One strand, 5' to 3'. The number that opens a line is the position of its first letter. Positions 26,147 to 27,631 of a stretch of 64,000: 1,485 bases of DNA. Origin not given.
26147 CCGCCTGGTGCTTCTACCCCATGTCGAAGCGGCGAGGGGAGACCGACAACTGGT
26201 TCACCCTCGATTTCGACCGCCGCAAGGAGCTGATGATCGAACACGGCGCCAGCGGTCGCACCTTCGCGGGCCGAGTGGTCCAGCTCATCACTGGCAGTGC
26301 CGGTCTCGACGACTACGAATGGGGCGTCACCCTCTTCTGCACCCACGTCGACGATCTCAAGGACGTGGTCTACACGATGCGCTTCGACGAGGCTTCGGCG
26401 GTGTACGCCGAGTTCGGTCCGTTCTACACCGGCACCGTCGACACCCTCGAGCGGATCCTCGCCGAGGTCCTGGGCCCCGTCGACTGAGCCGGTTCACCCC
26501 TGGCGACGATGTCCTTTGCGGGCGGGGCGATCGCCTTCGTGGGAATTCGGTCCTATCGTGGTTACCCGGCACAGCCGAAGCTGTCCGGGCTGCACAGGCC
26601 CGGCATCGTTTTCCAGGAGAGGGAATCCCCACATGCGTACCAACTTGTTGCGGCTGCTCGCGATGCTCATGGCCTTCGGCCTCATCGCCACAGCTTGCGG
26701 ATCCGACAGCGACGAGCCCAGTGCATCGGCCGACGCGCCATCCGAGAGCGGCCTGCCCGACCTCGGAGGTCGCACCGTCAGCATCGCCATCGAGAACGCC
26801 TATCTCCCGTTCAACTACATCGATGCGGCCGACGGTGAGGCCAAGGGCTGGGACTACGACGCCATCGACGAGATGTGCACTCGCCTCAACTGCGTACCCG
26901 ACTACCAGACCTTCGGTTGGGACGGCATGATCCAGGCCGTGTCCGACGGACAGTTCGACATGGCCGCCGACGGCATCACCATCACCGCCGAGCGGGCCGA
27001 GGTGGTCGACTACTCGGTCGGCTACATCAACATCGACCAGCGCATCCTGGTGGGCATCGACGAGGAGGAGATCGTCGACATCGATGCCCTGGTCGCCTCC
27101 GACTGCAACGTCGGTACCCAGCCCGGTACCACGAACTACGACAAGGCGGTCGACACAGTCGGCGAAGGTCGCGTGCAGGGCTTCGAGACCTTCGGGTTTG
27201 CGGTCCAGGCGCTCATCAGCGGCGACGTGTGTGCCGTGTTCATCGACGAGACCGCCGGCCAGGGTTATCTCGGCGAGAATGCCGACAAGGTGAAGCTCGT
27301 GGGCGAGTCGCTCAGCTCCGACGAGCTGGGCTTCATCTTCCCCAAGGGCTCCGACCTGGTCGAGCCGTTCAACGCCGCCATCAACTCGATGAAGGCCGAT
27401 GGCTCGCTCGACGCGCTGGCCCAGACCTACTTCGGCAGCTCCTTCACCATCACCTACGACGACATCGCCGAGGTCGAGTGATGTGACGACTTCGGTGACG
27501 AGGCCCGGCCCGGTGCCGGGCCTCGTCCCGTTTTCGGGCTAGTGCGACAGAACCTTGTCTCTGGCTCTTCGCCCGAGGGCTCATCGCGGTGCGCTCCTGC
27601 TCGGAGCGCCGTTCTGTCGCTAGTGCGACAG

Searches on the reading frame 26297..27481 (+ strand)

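Call 85: search_protein_families(library=pfam, proteins=[window:26297-27481:+], max_evalue=0.001)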
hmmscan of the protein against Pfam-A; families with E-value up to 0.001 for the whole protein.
window:26297-27481:+ (394 aa): 2 families
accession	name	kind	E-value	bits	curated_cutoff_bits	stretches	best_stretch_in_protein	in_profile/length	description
PF00497.25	SBP_bac_3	-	2.2e-31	108.8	26.4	1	162-380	2-131/132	Bacterial extracellular solute-binding proteins, family 3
PF10613.14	Lig_chan-Glu_bd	-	9e-09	35.9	30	1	204-252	63-111/115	Ligated ion channel L-glutamate- and glycine-binding site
